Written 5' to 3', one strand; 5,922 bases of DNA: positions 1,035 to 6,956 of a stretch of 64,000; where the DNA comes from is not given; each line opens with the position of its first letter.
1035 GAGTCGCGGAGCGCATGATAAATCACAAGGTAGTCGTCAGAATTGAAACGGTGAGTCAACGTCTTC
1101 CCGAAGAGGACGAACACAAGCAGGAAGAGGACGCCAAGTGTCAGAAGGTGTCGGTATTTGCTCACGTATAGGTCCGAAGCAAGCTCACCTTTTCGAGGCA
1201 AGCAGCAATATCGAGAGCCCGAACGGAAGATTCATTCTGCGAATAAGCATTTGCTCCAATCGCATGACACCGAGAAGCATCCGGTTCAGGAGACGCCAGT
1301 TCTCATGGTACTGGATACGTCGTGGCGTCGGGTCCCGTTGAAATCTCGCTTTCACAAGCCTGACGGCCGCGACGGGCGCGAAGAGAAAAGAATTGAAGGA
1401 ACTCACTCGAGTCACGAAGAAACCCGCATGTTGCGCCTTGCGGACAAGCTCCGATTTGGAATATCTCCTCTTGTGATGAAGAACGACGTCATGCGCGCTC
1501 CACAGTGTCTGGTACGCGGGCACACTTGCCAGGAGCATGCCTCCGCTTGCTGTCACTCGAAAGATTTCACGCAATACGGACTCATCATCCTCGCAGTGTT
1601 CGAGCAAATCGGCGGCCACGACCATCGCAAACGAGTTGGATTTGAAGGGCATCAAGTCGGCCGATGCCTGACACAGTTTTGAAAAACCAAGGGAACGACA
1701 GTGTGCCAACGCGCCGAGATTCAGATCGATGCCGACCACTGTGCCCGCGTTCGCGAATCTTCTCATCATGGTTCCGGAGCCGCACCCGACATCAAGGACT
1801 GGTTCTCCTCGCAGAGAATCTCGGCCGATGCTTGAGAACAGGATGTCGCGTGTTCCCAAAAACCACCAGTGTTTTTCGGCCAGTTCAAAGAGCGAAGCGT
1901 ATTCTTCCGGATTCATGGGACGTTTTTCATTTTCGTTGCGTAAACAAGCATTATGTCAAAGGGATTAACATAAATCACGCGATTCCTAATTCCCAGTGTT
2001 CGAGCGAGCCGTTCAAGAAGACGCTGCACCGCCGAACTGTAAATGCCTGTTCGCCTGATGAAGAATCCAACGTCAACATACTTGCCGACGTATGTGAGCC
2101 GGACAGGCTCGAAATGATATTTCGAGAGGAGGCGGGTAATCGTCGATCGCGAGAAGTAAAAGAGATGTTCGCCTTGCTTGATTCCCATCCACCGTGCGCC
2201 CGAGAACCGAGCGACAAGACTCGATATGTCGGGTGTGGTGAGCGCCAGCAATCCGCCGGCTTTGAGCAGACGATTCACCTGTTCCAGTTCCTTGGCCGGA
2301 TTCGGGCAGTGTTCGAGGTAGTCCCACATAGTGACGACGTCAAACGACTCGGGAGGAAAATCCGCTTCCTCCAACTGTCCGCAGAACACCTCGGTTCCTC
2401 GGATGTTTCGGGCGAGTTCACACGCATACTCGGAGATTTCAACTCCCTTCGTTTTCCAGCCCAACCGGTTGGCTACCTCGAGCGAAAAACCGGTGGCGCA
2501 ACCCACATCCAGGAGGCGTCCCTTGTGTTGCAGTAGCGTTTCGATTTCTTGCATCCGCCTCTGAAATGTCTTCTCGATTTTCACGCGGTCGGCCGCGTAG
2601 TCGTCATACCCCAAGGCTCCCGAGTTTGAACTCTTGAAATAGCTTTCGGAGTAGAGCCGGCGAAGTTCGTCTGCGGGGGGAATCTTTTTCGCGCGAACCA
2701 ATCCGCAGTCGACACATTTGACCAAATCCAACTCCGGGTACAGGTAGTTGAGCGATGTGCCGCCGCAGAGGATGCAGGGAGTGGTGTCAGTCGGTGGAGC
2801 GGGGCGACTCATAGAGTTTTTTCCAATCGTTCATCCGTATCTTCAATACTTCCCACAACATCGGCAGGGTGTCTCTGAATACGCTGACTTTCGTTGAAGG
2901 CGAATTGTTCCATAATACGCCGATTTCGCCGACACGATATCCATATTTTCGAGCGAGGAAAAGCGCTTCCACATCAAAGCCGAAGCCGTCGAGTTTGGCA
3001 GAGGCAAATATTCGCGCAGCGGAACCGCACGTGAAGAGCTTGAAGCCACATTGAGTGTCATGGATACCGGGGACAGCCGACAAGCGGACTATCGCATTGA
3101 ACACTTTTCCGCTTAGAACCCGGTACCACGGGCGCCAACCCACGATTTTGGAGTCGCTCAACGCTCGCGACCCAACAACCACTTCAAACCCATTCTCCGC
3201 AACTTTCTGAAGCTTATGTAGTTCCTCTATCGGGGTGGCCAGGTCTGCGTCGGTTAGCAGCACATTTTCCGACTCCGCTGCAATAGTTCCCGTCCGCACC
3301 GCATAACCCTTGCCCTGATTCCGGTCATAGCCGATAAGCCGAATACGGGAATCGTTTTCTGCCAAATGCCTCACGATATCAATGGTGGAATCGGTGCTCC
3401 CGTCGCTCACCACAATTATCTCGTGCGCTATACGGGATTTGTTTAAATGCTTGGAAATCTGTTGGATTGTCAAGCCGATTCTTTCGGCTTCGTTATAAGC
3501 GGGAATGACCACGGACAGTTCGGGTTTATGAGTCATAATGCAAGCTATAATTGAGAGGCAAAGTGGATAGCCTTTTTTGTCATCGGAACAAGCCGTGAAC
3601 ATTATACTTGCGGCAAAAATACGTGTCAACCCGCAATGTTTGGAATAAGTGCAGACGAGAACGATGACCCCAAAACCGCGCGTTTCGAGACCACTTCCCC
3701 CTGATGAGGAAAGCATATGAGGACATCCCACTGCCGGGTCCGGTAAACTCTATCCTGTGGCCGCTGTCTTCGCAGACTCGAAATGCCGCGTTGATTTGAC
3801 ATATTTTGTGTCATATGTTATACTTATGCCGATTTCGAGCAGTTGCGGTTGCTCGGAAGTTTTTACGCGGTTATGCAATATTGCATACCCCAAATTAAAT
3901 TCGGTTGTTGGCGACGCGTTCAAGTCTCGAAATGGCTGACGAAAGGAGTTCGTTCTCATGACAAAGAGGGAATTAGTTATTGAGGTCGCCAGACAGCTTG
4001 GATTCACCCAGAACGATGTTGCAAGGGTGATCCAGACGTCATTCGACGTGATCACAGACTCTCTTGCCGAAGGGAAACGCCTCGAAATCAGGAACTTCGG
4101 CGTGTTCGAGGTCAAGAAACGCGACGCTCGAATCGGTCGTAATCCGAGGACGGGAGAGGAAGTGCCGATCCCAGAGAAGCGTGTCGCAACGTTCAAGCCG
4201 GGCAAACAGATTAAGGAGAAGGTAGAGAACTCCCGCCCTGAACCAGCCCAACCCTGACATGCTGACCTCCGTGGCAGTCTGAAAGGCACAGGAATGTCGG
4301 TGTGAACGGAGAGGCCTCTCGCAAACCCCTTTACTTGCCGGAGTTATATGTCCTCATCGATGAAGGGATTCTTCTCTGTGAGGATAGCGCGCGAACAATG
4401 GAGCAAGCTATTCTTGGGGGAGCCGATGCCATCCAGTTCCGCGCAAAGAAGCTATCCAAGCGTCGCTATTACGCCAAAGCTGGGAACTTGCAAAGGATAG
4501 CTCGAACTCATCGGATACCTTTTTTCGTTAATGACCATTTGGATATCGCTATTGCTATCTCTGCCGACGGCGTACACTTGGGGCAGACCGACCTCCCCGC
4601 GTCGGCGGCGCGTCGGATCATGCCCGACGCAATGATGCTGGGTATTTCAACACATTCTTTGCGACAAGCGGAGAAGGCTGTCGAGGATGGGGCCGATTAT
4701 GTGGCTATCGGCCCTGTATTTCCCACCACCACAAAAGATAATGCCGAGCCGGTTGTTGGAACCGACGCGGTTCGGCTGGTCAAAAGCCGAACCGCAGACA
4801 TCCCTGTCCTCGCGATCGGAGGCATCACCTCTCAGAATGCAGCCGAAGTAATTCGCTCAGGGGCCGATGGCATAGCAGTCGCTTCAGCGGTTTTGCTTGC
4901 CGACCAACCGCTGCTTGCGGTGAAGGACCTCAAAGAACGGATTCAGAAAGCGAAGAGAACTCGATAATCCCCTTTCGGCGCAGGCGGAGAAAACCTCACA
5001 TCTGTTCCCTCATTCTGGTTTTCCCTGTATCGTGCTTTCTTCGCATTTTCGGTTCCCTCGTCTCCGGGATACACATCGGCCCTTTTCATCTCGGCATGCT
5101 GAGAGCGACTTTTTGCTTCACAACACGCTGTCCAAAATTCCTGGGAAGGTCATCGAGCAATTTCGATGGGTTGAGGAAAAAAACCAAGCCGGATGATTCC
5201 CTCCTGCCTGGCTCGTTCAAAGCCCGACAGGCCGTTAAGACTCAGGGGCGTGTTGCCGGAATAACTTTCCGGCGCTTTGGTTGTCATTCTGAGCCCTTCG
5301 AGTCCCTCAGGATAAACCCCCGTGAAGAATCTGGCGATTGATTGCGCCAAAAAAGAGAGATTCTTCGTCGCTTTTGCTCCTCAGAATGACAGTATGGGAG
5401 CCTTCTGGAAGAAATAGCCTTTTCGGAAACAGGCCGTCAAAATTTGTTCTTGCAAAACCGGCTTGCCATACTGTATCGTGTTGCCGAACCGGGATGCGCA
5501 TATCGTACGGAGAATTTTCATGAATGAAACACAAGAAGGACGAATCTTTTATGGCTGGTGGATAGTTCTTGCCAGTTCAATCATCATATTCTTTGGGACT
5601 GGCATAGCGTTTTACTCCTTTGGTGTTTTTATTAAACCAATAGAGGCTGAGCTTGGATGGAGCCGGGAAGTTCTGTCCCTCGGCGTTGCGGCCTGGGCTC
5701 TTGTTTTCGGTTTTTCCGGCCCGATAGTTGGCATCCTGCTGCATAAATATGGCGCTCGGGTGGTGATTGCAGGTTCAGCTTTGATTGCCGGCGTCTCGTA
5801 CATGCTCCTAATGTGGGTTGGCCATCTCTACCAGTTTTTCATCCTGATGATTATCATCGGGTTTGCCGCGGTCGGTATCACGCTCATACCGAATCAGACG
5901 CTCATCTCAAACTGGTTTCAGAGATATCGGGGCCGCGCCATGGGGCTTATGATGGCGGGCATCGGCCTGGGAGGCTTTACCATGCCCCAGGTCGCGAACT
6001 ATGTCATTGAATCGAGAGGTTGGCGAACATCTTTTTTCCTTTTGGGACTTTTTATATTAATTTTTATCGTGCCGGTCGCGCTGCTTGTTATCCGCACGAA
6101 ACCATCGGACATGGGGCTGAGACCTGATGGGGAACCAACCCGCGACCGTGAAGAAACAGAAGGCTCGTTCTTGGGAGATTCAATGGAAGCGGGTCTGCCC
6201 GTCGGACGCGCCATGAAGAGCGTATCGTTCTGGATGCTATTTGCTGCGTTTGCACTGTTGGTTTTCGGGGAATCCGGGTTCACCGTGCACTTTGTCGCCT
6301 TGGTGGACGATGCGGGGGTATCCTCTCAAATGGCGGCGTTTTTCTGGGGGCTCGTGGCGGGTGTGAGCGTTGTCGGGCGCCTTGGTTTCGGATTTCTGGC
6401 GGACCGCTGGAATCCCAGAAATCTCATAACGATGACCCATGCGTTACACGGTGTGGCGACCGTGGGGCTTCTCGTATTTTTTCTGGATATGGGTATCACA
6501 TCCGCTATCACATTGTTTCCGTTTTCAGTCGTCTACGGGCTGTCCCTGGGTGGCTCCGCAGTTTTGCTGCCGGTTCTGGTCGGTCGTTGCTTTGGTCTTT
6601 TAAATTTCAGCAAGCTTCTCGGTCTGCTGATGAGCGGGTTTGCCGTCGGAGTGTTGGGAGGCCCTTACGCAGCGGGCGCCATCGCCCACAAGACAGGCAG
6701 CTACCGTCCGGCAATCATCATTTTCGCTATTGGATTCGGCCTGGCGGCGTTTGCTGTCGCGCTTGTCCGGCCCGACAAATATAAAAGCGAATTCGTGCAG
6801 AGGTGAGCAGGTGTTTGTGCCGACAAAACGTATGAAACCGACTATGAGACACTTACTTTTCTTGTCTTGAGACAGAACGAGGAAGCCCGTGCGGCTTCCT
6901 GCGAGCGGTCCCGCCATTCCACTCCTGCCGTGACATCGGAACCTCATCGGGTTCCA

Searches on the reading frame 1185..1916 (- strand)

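Call 35: search_protein_families(library=pfam, proteins=[window:1185-1916:-], max_evalue=0.00001)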
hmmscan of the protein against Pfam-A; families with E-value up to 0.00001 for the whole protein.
window:1185-1916:- (243 aa): 7 families
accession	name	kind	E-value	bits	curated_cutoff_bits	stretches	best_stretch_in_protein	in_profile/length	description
PF08241.18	Methyltransf_11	-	2.2e-19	70.3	21.2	1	41-129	1-94/95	Methyltransferase domain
PF13649.12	Methyltransf_25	-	1.1e-16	61.7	27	1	40-126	1-97/97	Methyltransferase domain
PF13847.12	Methyltransf_31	-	1.5e-14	54.3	27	1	37-134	4-113/145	Methyltransferase domain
PF08242.18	Methyltransf_12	-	1.3e-10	42.3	30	1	41-128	1-98/98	Methyltransferase domain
PF13489.12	Methyltransf_23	-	2.1e-10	41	27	1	35-168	21-161/164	Methyltransferase domain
PF07021.18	MetW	-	3.5e-08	33.8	21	1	36-123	13-103/193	Methionine biosynthesis protein MetW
PF01209.24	Ubie_methyltran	-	3.7e-07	30.2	20.1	1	34-129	45-150/233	ubiE/COQ5 methyltransferase family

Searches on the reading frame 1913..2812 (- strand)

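Call 35: search_protein_families(library=pfam, proteins=[window:1913-2812:-], max_evalue=0.00001)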
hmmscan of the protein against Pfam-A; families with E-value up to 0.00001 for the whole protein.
window:1913-2812:- (299 aa): 6 families
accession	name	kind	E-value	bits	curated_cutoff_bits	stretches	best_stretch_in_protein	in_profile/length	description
PF13489.12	Methyltransf_23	-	8.9e-27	94.3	27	1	85-237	11-162/164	Methyltransferase domain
PF08241.18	Methyltransf_11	-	6.3e-18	65.6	21.2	1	101-190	1-94/95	Methyltransferase domain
PF13649.12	Methyltransf_25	-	3.7e-14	53.6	27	1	101-187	2-97/97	Methyltransferase domain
PF08242.18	Methyltransf_12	-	7.4e-13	49.5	30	1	101-189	1-98/98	Methyltransferase domain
PF13847.12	Methyltransf_31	-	1e-11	45.2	27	1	97-195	4-113/145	Methyltransferase domain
PF07021.18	MetW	-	5.6e-06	26.5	21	1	87-182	4-101/193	Methionine biosynthesis protein MetW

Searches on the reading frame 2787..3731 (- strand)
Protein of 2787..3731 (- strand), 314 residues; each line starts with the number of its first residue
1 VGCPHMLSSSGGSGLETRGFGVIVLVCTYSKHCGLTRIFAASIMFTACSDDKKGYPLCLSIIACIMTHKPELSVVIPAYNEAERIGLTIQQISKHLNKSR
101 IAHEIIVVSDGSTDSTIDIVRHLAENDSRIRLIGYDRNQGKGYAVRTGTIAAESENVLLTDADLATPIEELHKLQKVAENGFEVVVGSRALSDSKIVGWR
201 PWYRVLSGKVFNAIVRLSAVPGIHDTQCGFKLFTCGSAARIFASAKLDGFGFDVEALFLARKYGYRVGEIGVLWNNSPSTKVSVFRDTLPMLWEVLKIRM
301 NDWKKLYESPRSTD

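Call 35: search_protein_families(library=pfam, proteins=[window:2787-3731:-], max_evalue=0.00001)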
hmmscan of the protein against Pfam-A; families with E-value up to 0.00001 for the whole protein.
window:2787-3731:- (314 aa): 3 families
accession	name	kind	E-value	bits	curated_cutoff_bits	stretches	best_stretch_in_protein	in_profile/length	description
PF00535.33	Glycos_transf_2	-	7.2e-26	91.5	23.3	1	73-238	1-164/168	Glycosyl transferase family 2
PF13641.12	Glyco_tranf_2_3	-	9.3e-10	39.3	27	1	70-189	1-123/230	Glycosyltransferase like family 2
PF10111.15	Glyco_tranf_2_2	-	1.6e-06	28.3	27.3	1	73-178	1-106/276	Glycosyltransferase like family 2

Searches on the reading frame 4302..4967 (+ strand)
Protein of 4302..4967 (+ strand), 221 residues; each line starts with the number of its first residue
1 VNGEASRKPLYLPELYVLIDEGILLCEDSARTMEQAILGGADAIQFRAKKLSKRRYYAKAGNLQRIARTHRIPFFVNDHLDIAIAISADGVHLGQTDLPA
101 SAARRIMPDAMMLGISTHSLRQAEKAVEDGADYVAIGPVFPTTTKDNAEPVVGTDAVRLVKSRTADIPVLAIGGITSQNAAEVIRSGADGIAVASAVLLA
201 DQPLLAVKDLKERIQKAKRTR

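Call 35: search_protein_families(library=pfam, proteins=[window:4302-4967:+], max_evalue=0.00001)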
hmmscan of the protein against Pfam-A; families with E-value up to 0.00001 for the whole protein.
window:4302-4967:+ (221 aa): 1 family
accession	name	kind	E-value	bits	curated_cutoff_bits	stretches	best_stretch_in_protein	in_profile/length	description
PF02581.23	TMP-TENI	-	9.3e-62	208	27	1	15-197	1-180/180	Thiamine monophosphate synthase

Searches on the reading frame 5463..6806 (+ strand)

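Call 35: search_protein_families(library=pfam, proteins=[window:5463-6806:+], max_evalue=0.00001)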
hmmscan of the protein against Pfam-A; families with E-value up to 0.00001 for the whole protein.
window:5463-6806:+ (447 aa): 2 families
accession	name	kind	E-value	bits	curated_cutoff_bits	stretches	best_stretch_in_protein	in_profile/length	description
PF07690.21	MFS_1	-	8e-47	160.3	33.4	1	41-373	3-319/347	Major Facilitator Superfamily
PF06779.20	MFS_4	-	6.9e-07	29.4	26.3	0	250-430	188-361/364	Uncharacterised MFS-type transporter YbfB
